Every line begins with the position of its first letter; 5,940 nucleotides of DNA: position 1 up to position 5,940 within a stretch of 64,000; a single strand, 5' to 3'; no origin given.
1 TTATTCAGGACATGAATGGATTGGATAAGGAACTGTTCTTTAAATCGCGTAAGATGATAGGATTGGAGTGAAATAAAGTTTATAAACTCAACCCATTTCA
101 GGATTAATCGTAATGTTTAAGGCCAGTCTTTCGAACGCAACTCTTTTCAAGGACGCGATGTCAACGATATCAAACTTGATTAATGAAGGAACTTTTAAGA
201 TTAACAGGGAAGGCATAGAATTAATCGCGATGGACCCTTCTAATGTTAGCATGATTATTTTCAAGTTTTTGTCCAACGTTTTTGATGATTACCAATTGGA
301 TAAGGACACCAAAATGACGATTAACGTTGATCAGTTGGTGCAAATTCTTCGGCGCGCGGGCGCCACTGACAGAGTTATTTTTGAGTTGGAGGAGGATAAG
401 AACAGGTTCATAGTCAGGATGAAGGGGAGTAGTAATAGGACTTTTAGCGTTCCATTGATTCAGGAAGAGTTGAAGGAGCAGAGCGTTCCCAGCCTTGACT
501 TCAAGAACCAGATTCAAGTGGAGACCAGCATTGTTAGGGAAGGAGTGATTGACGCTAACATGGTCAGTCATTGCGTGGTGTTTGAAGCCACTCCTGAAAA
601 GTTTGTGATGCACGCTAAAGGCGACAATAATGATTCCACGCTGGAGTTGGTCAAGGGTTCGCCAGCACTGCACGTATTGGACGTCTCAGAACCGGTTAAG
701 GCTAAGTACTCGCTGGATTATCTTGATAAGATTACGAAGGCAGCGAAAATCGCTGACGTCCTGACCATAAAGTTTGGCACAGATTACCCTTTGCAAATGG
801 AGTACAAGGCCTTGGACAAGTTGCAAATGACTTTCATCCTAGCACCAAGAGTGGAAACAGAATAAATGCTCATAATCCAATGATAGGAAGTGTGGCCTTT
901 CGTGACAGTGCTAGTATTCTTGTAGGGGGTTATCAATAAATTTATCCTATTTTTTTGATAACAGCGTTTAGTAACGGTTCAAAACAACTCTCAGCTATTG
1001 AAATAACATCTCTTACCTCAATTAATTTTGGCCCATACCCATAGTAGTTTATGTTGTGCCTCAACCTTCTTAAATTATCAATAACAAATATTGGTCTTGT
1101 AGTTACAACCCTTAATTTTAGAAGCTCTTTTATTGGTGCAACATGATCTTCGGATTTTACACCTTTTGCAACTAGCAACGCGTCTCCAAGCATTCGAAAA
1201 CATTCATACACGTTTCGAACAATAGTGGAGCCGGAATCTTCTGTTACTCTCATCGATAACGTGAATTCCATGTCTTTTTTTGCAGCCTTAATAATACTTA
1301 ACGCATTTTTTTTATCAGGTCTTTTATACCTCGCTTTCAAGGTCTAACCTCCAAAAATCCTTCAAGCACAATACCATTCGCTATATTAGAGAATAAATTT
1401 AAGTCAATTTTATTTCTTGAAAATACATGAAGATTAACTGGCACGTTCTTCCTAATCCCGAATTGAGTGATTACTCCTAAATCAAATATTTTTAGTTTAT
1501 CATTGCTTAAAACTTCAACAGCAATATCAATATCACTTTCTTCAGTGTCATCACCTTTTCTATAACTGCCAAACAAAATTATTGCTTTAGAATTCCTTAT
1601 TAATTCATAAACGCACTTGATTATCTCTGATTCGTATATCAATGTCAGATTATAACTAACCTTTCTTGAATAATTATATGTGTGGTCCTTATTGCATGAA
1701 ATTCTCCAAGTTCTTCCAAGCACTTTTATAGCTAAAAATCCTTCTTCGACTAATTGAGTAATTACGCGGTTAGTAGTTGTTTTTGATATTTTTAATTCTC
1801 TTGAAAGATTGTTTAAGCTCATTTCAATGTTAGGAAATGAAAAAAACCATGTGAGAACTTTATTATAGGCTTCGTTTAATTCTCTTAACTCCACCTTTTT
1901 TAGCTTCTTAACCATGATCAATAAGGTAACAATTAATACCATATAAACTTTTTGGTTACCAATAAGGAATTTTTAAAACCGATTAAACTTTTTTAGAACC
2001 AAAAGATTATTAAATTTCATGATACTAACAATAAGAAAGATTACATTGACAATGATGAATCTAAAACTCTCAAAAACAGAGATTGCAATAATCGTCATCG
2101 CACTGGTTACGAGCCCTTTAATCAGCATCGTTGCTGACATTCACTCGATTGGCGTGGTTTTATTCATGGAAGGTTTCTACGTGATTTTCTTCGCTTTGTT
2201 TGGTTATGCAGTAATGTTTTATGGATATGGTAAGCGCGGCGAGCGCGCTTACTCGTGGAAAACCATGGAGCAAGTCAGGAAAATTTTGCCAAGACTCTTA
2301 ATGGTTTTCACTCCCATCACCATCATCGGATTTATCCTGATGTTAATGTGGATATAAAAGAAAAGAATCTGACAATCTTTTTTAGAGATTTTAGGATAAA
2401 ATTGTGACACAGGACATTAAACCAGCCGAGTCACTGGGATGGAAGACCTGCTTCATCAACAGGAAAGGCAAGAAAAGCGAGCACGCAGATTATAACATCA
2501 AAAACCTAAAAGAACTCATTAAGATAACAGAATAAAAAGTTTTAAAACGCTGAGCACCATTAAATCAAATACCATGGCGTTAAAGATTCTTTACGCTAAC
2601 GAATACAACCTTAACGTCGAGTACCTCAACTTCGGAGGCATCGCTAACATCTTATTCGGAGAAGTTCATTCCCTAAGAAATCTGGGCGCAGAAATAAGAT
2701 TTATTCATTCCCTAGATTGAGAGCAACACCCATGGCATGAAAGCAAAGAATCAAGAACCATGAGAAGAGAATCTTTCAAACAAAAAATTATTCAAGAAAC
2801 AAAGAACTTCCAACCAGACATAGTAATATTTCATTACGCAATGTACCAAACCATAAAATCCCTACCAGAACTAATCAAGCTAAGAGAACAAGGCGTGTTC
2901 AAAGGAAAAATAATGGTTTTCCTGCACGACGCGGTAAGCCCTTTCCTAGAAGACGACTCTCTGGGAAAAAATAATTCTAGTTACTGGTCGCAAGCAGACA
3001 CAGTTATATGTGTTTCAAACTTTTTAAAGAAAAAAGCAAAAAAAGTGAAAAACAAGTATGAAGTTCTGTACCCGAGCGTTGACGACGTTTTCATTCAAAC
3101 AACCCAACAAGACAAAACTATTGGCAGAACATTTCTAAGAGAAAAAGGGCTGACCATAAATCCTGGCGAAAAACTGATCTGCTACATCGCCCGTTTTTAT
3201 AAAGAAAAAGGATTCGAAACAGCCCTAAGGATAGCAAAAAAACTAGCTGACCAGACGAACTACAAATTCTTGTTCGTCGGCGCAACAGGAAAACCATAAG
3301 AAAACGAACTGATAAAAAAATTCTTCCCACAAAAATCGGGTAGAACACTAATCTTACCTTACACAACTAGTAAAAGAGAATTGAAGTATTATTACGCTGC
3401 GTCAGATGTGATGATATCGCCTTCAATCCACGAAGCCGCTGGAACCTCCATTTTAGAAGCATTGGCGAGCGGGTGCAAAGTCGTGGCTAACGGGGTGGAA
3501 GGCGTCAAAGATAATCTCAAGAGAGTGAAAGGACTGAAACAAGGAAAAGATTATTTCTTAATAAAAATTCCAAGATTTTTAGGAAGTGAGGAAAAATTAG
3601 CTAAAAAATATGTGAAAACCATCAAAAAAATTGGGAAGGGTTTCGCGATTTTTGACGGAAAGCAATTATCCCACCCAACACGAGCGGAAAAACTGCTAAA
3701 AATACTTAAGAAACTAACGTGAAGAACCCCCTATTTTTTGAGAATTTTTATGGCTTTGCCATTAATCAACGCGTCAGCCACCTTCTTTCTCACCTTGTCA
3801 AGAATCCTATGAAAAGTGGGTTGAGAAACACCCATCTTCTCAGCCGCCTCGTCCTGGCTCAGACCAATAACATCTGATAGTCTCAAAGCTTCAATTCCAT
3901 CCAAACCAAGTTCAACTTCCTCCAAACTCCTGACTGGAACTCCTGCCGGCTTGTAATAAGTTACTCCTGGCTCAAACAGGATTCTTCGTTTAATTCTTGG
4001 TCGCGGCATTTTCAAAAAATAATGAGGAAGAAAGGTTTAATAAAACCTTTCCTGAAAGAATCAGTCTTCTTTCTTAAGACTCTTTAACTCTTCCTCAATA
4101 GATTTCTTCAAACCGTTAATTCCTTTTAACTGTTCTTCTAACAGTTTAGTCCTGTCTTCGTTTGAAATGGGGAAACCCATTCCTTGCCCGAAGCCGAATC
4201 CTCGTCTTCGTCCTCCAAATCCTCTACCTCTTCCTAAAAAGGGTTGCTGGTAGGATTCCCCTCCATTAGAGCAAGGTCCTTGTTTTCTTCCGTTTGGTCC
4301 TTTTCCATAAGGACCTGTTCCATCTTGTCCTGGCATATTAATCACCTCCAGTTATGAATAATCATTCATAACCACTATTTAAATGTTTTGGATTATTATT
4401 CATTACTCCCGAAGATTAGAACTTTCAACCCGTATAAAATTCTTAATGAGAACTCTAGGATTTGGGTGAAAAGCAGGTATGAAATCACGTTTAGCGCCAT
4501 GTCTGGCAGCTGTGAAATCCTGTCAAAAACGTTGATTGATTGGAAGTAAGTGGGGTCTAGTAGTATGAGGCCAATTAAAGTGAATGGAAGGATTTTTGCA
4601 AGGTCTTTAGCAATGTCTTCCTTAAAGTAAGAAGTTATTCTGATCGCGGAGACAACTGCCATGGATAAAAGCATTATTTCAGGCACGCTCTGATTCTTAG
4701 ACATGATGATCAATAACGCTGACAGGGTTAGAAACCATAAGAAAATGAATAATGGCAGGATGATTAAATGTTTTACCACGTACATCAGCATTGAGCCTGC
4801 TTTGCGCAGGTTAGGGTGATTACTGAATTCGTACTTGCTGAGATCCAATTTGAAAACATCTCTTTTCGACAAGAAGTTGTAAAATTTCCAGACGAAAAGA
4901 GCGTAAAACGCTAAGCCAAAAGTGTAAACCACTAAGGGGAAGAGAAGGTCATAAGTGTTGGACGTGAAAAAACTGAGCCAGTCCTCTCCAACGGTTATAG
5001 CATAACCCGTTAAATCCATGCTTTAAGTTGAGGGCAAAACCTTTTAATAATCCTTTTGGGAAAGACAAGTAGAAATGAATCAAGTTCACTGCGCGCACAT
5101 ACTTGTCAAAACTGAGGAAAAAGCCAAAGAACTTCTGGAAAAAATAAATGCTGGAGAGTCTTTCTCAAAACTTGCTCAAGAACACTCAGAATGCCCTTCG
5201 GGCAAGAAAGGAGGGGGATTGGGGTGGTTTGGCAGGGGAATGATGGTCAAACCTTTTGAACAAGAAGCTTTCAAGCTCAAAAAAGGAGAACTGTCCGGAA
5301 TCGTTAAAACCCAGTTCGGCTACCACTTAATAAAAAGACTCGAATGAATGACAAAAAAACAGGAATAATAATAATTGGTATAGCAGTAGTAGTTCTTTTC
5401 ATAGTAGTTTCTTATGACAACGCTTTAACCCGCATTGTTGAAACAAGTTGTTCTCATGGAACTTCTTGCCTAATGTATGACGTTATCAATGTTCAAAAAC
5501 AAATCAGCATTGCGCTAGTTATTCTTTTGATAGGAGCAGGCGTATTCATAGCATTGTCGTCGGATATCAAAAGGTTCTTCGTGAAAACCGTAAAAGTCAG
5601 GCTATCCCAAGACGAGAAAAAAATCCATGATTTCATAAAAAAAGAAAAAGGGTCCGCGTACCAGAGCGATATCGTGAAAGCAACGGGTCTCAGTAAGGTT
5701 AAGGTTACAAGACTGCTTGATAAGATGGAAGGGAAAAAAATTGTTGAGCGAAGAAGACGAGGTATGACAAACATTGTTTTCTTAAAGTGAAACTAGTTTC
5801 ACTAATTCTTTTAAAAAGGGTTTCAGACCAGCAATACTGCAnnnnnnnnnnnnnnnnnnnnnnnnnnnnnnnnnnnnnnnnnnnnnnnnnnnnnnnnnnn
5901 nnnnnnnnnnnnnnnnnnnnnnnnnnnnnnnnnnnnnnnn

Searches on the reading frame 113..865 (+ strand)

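Call 14: search_protein_families(library=pfam, proteins=[window:113-865:+], max_evalue=0.01)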
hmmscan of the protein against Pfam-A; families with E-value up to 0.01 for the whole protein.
window:113-865:+ (250 aa): 5 families
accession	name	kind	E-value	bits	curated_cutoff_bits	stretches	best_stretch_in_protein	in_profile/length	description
PF00705.23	PCNA_N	-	6.2e-20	71.7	20.3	1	1-105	1-105/127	Proliferating cell nuclear antigen, N-terminal domain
PF02747.20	PCNA_C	-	1.5e-10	41.8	23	1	126-245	3-127/128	Proliferating cell nuclear antigen, C-terminal domain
PF02144.21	Rad1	-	1.5e-07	31.2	24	1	2-220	2-244/257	Repair protein Rad1/Rec1/Rad17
PF04139.18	Rad9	-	1.7e-07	31.4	25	1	15-193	4-198/253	Rad9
PF04005.17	Hus1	-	1.2e-06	28.3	27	1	2-129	3-109/288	Hus1-like protein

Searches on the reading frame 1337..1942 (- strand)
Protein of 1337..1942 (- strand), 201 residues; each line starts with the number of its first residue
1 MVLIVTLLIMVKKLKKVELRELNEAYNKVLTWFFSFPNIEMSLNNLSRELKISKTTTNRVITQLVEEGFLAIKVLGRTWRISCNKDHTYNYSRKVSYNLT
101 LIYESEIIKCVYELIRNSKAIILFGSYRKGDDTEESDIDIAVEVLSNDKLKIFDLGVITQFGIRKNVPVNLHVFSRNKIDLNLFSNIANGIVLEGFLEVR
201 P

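Call 14: search_protein_families(library=pfam, proteins=[window:1337-1942:-], max_evalue=0.01)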
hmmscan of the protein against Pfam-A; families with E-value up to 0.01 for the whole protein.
window:1337-1942:- (201 aa): 6 families
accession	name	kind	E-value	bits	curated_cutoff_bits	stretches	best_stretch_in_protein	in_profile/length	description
PF01909.29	NTP_transf_2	-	1e-08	35.9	21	1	106-149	3-45/93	Nucleotidyltransferase domain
PF18765.7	Polbeta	-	3.6e-08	33.9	26.9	1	117-155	12-51/93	Polymerase beta, Nucleotidyltransferase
PF01047.28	MarR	-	0.00046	20.5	24.6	1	37-70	16-47/59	MarR family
PF09339.16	HTH_IclR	-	0.00062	19.9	22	1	40-70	18-48/52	IclR helix-turn-helix domain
PF13412.12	HTH_24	-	0.00086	19.3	21.9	1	41-69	18-46/48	Winged helix-turn-helix DNA-binding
PF12802.13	MarR_2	-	0.0071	16.9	27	0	42-71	22-51/61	MarR family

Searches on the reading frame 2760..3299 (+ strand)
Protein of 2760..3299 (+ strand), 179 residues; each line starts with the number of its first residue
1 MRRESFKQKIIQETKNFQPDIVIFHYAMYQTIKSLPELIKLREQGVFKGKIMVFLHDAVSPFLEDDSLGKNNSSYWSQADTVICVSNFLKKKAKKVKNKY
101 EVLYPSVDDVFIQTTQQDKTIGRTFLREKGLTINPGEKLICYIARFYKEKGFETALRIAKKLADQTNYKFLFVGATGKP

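Call 14: search_protein_families(library=pfam, proteins=[window:2760-3299:+], max_evalue=0.01)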
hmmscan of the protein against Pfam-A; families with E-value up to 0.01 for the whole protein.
window:2760-3299:+ (179 aa): 2 families
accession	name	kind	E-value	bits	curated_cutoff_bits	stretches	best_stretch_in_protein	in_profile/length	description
PF00534.26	Glycos_transf_1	-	7.7e-06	26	26.4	1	130-174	8-54/172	Glycosyl transferases group 1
PF13439.12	Glyco_transf_4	-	4e-05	24.1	28.5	1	6-109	60-168/170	Glycosyltransferase Family 4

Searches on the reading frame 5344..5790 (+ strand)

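Call 92: search_protein_families(library=pfam, proteins=[window:5344-5790:+], max_evalue=0.01)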
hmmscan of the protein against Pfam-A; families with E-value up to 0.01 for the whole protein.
window:5344-5790:+ (148 aa): 4 families
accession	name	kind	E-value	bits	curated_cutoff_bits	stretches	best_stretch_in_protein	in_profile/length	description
PF24034.1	DUF7343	-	2.3e-13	50.2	27.6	1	88-147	2-61/62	Domain of unknown function (DUF7343)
PF12802.13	MarR_2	-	1.2e-05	25.8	27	1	97-138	13-54/61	MarR family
PF01047.28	MarR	-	2.4e-05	24.6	24.6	1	101-138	14-51/59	MarR family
PF13545.12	HTH_Crp_2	-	0.007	16.7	27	0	107-139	25-58/70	Crp-like helix-turn-helix domain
